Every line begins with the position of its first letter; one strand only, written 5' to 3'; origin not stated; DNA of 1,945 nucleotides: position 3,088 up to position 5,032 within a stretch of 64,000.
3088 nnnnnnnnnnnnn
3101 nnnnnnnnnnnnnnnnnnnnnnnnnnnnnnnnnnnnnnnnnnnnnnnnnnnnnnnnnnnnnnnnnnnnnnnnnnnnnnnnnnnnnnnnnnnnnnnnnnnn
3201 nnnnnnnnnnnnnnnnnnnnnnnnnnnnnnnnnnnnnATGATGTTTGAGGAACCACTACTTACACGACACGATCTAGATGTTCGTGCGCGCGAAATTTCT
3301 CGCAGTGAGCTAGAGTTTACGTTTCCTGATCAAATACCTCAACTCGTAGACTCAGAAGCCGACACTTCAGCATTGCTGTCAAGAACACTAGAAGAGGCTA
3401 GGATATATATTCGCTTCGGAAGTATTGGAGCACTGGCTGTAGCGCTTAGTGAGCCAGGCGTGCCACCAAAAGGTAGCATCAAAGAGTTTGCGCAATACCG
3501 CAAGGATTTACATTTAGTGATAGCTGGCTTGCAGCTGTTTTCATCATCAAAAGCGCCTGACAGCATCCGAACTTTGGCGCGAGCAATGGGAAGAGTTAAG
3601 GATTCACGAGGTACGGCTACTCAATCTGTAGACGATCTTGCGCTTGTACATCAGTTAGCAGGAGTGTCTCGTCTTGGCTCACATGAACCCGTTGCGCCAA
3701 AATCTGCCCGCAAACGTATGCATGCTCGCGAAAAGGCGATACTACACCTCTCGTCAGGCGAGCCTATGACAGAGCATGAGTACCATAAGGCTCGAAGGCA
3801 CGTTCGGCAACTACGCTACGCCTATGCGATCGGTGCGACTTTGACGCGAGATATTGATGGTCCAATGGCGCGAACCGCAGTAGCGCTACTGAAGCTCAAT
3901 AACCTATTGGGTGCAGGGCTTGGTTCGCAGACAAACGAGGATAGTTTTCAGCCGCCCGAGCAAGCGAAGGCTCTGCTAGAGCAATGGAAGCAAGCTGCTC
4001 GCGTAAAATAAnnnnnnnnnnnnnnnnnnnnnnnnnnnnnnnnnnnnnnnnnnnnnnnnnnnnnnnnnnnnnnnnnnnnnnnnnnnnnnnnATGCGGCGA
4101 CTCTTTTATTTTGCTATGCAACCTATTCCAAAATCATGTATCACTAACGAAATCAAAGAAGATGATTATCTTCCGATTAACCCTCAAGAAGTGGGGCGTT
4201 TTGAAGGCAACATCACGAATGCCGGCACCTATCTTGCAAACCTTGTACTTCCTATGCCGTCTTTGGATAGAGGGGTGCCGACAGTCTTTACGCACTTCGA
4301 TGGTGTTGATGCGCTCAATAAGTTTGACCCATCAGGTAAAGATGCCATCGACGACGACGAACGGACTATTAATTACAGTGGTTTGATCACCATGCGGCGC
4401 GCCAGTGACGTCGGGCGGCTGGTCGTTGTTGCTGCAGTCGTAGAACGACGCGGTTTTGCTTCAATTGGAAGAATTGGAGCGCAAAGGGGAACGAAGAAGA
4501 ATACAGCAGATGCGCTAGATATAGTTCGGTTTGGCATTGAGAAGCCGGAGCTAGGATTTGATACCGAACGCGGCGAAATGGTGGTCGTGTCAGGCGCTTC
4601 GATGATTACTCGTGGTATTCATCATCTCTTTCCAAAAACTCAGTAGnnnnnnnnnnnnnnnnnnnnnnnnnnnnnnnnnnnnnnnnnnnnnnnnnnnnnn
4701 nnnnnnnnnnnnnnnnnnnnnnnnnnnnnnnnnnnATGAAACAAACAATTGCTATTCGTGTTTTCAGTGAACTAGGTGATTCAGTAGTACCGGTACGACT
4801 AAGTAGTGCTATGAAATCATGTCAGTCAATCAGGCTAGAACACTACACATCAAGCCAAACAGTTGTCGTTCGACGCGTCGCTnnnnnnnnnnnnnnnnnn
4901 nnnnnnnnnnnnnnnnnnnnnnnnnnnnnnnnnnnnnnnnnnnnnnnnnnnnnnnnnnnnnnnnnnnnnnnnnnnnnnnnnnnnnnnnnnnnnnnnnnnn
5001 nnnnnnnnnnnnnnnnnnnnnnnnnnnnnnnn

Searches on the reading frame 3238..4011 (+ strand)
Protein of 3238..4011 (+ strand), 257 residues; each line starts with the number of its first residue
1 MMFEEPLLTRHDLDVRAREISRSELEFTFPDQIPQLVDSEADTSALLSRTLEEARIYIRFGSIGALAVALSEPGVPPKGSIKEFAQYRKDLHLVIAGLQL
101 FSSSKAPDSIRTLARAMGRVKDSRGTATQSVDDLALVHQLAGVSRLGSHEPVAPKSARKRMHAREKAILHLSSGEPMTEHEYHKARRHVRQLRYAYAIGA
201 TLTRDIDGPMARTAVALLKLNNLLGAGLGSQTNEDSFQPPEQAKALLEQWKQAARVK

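Call 4: search_protein_families(library=pfam, proteins=[window:3238-4011:+], max_evalue=1)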
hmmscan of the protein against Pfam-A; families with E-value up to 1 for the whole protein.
window:3238-4011:+ (257 aa): 1 family
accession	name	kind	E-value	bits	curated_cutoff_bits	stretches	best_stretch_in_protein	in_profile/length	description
PF05235.19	CHAD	-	0.013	15.9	25.6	1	125-226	110-216/228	CHAD domain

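Call 5: search_protein_families(library=padloc, proteins=[window:3238-4011:+], max_evalue=1)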
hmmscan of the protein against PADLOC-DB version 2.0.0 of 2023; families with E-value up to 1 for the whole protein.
window:3238-4011:+ (257 aa): 0 families

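Call 6: search_protein_families(library=ncbifam, proteins=[window:3238-4011:+], max_evalue=1)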
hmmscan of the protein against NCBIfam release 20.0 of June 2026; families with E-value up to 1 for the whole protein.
window:3238-4011:+ (257 aa): 0 families

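Call 7: search_protein_families(library=phrogs, proteins=[window:3238-4011:+], max_evalue=1)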
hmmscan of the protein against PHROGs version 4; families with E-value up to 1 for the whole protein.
window:3238-4011:+ (257 aa): 2 families
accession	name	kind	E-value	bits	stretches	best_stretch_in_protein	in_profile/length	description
phrog_18413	-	unknown function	0.16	13.2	1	236-253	54-71/119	-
phrog_28900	-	unknown function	0.17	12.5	1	9-22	18-31/44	-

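Call 9: find_homologous_proteins(query=window:3238-4011:+)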
Query window:3238-4011:+ (257 aa): 1 proteins with E <= 0.001 among 3633 candidates.
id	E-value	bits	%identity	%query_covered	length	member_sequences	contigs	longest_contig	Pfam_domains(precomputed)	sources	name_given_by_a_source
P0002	5.3e-155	532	96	100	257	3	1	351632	-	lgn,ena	-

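Call 12: find_encoding_contigs(protein=P0002, flank=10000)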
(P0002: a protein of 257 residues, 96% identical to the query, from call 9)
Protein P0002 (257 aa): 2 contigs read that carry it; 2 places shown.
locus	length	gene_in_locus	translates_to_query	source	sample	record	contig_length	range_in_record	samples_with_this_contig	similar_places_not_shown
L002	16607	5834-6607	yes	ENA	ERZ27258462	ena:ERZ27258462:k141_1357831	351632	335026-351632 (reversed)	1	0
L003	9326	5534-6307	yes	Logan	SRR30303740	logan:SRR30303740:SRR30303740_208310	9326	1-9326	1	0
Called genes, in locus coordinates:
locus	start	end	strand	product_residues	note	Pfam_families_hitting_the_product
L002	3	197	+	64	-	?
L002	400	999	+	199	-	PF01872:RibD_C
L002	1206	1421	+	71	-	-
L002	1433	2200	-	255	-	PF03575:Peptidase_S51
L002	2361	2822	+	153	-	-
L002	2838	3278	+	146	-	PF00903:Glyoxalase, PF06983:3-dmu-9_3-mt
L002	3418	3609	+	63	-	PF18930:DUF5679 (weak)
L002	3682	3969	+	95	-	PF14117:DUF4287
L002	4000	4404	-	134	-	PF08818:DUF1801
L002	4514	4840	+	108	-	PF09966:DUF2200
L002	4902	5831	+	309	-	-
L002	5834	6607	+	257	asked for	-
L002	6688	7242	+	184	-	-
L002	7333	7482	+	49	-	-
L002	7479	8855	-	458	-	PF22422:MGH1-like_GH, PF01204:Trehalase, PF03200:Glyco_hydro_63 (weak)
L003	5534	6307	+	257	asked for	-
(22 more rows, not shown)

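Call 41: search_solved_structures(query=A4, max_evalue=10)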
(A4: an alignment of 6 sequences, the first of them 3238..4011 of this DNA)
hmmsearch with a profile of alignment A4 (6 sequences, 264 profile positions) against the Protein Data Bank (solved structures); distinct sequences matched with E-value up to 10: 1.
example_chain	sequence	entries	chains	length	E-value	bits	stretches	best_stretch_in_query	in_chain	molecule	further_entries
4uis_A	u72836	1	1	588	1.3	12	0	215-259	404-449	GAMMA-SECRETASE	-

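Call 44: search_protein_families(library=pfam, alignment_id=A4, max_evalue=1)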
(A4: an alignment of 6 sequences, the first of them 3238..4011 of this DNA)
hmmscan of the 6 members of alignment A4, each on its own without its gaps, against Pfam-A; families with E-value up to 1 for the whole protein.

A. member 1, window:3238-4011:+ (257 aa): 1 family
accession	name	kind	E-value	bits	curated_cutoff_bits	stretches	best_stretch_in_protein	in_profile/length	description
PF05235.19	CHAD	-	0.013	15.9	25.6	1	125-226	110-216/228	CHAD domain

B. families by the number of members that match (of 6 scanned): 4 families
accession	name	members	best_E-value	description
PF05235.19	CHAD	3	0.012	CHAD domain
PF13093.11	FTA4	1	0.0065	Kinetochore complex Fta4 of Sim4 subunit, or CENP-50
PF12840.13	HTH_20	1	0.1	Helix-turn-helix domain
PF09143.16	AvrPphF-ORF-2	1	0.23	AvrPphF-ORF-2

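Call 48: find_related_loci(query=A4, collection=viral_contigs, flank=10000)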
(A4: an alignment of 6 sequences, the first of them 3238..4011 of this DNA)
Query A4 (257 aa) in viral_contigs; peptide patterns used: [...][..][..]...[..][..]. (x = any residue, [..] = any of these).
57 stretches matched a pattern, but none encodes a relative of the query by tblastn (E <= 1e-3).

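Call 78: find_related_loci(query=A4, collection=metagenome_contigs, flank=10000)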
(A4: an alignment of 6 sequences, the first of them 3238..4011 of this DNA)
Query A4 (257 aa) in metagenome_contigs; peptide patterns used: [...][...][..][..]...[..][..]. (x = any residue, [..] = any of these).
158 stretches matched a pattern; 1 encode a relative of the query (tblastn E <= 1e-3); 1 distinct loci.
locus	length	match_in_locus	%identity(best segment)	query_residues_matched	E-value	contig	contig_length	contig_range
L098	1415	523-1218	29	27-255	9e-20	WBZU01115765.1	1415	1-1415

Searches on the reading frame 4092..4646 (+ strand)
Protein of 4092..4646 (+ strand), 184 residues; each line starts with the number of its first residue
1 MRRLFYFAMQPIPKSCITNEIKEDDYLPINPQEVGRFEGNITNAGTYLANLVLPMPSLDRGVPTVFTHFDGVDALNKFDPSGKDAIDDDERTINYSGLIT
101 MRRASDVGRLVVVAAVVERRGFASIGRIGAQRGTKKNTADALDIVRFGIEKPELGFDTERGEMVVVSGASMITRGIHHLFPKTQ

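Call 4: search_protein_families(library=pfam, proteins=[window:4092-4646:+], max_evalue=1)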
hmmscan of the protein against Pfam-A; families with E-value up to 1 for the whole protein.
window:4092-4646:+ (184 aa): 1 family
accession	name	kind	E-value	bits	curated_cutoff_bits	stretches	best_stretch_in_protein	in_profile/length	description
PF22615.1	IPMS_D2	-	0.12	13.2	27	0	25-38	33-46/66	Alpha-isopropylmalate synthase, post-catalytic domain-like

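Call 5: search_protein_families(library=padloc, proteins=[window:4092-4646:+], max_evalue=1)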
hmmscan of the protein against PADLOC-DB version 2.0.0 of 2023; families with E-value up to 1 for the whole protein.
window:4092-4646:+ (184 aa): 0 families

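Call 6: search_protein_families(library=ncbifam, proteins=[window:4092-4646:+], max_evalue=1)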
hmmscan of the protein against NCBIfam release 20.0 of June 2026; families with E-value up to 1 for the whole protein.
window:4092-4646:+ (184 aa): 1 family
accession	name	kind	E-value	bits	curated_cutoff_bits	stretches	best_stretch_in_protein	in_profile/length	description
NF045702.1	rSAM_GDGT_ether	equivalog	0.22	10.1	450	1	59-128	188-249/486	tetraether lipid synthase Tes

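Call 7: search_protein_families(library=phrogs, proteins=[window:4092-4646:+], max_evalue=1)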
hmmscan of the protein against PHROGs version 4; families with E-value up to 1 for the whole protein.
window:4092-4646:+ (184 aa): 0 families

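Call 10: find_homologous_proteins(query=window:4092-4646:+)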
Query window:4092-4646:+ (184 aa): 2 proteins with E <= 0.001 among 174 candidates.
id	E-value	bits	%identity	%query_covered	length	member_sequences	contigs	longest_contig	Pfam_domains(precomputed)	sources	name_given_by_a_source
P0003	2.0e-117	407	100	100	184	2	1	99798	-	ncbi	-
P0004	1.7e-43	167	53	93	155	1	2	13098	-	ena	-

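Call 13: find_encoding_contigs(protein=P0004, flank=10000)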
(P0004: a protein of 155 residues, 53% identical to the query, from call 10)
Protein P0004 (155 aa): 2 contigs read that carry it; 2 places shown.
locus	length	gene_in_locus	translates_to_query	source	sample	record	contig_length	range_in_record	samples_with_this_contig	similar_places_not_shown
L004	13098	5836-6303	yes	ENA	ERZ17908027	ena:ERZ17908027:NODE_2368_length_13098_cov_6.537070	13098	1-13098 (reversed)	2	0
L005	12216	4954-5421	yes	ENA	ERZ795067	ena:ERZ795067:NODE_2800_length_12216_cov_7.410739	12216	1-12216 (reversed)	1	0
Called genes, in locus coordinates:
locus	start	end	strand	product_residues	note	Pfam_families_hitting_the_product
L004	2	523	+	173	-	?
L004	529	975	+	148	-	PF08922:DUF1905 (weak), PF13376:OmdA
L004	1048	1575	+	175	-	-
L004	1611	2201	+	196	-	-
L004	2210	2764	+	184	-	PF00583:Acetyltransf_1, PF13673:Acetyltransf_10, PF13508:Acetyltransf_7, PF08445:FR47 (weak)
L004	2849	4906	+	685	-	-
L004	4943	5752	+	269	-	PF22435:MRM3-like_sub_bind, PF08032:SpoU_sub_bind (faint), PF00588:SpoU_methylase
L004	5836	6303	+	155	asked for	-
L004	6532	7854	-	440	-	PF22422:MGH1-like_GH, PF01204:Trehalase, PF03200:Glyco_hydro_63 (weak)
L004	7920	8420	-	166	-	PF04461:YajQ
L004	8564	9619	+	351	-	PF02912:Phe_tRNA-synt_N (weak), PF01409:tRNA-synt_2d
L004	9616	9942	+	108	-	PF03819:MazG (faint)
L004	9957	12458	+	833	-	PF01588:tRNA_bind, PF03483:B3_4, PF03484:B5, PF17759:tRNA_synthFbeta, PF03147:FDX-ACB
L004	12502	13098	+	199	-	?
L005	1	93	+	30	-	?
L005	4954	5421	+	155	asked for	-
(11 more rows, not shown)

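Call 14: find_encoding_contigs(protein=P0003, flank=10000)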
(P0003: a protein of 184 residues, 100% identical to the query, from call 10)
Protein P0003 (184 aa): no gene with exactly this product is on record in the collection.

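Call 29: predict_structure(alignment_id=A2)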
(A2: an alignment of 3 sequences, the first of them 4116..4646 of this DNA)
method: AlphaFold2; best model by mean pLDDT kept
length: 176 residues; sequences in the alignment: 3
mean_pLDDT: 34.6   pTM: 0.25
mean pLDDT of the five models: 34.6, 32.9, 31.0, 30.8, 29.0
residues with pLDDT >= 90: 0; 70-90: 0; 50-70: 1; < 50: 175
segments of 3 or more residues with pLDDT < 50: 1-15, 17-176
pLDDT, mean of each block of 10 residues (from residue 1): 41 45 39 35 32 30 28 29 33 41 38 33 33 30 36 36 33 29
secondary structure, 60 per line:
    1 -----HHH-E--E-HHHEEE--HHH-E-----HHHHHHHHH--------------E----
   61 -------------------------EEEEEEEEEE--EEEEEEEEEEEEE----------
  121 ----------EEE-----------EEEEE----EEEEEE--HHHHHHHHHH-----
elements in order: E18-20 H33-41 E86-95 E98-110 E131-133 E145-149 E154-159 H162-171

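Call 42: search_solved_structures(query=A5, max_evalue=10)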
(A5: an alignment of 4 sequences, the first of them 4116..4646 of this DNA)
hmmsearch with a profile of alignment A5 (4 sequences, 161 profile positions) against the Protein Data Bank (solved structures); distinct sequences matched with E-value up to 10: 41.
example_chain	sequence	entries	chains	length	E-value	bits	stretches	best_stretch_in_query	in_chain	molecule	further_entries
3toi_A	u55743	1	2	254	0.18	14.8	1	15-86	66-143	Ampicillin resistance protein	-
4op8_A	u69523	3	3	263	0.2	14.7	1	15-86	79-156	TEM-94 ES-beta-lactamase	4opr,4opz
4ibx_A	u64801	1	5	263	0.2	14.7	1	15-86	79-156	Beta-lactamase TEM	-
5npo_B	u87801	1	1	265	0.2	14.6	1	15-86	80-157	Beta-lactamase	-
4ibr_A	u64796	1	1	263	0.29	14.2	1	15-86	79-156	TEM-94 ES-beta-lactamase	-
8ojn_C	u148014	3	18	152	0.57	13.2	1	52-126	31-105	Cell wall surface anchor family protein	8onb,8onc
1jwv_A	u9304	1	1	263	0.97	12.4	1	15-87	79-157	BETA-LACTAMASE TEM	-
1li9_A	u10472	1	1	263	0.97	12.4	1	15-87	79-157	Class A beta-Lactamase- TEM-34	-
1pzp_A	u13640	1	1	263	0.97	12.4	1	15-87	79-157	Beta-lactamase TEM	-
1lhy_A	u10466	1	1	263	0.97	12.4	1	15-87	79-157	Class A beta-Lactamase- TEM 30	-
1esu_A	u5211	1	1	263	0.97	12.4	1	15-87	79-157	BETA-LACTAMASE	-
1erm_A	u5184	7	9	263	0.97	12.4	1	15-87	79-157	TEM-1 BETA-LACTAMASE | beta-lactamase TEM | BETA-LACTAMASE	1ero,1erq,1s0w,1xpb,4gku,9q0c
4mez_A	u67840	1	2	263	0.97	12.4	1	15-87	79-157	Beta-lactamase TEM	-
7qlp_A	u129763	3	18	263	0.97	12.4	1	15-87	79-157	Beta-lactamase TEM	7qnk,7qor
5npo_A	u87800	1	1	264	0.98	12.4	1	15-87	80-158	Beta-lactamase TEM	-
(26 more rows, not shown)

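Call 45: search_protein_families(library=pfam, alignment_id=A5, max_evalue=1)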
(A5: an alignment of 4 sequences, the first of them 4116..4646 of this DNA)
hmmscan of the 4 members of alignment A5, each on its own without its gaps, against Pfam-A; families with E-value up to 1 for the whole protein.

A. member 1, window:4116-4646:+ (176 aa): 1 family
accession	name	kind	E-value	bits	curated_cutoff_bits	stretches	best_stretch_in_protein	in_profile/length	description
PF22615.1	IPMS_D2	-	0.11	13.3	27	0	17-30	33-46/66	Alpha-isopropylmalate synthase, post-catalytic domain-like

B. families by the number of members that match (of 4 scanned): 2 families
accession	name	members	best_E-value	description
PF22615.1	IPMS_D2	1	0.11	Alpha-isopropylmalate synthase, post-catalytic domain-like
PF19016.5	DUF5745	1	0.2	Domain of unknown function (DUF5745)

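Call 49: find_related_loci(query=A5, collection=viral_contigs, flank=10000)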
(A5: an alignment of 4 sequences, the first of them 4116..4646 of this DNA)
Query A5 (176 aa) in viral_contigs; peptide patterns used: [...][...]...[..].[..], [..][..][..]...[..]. (x = any residue, [..] = any of these).
44 stretches matched a pattern, but none encodes a relative of the query by tblastn (E <= 1e-3).

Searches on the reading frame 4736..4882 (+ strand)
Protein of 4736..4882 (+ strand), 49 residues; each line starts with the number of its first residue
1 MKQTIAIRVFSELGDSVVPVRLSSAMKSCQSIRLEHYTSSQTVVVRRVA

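Call 99: search_solved_structures(query=A9, max_evalue=10, show_alignments=3)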
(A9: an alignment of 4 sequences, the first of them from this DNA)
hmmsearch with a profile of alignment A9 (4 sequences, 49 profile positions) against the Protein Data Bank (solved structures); distinct sequences matched with E-value up to 10: 2.
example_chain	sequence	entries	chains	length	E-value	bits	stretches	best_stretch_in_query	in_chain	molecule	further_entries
7cg8_A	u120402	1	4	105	1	12.5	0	31-48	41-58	Anti-sigma factor RsgI, N-terminal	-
7cg1_A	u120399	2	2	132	1.3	12.3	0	31-48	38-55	Anti-sigma factor RsgI, N-terminal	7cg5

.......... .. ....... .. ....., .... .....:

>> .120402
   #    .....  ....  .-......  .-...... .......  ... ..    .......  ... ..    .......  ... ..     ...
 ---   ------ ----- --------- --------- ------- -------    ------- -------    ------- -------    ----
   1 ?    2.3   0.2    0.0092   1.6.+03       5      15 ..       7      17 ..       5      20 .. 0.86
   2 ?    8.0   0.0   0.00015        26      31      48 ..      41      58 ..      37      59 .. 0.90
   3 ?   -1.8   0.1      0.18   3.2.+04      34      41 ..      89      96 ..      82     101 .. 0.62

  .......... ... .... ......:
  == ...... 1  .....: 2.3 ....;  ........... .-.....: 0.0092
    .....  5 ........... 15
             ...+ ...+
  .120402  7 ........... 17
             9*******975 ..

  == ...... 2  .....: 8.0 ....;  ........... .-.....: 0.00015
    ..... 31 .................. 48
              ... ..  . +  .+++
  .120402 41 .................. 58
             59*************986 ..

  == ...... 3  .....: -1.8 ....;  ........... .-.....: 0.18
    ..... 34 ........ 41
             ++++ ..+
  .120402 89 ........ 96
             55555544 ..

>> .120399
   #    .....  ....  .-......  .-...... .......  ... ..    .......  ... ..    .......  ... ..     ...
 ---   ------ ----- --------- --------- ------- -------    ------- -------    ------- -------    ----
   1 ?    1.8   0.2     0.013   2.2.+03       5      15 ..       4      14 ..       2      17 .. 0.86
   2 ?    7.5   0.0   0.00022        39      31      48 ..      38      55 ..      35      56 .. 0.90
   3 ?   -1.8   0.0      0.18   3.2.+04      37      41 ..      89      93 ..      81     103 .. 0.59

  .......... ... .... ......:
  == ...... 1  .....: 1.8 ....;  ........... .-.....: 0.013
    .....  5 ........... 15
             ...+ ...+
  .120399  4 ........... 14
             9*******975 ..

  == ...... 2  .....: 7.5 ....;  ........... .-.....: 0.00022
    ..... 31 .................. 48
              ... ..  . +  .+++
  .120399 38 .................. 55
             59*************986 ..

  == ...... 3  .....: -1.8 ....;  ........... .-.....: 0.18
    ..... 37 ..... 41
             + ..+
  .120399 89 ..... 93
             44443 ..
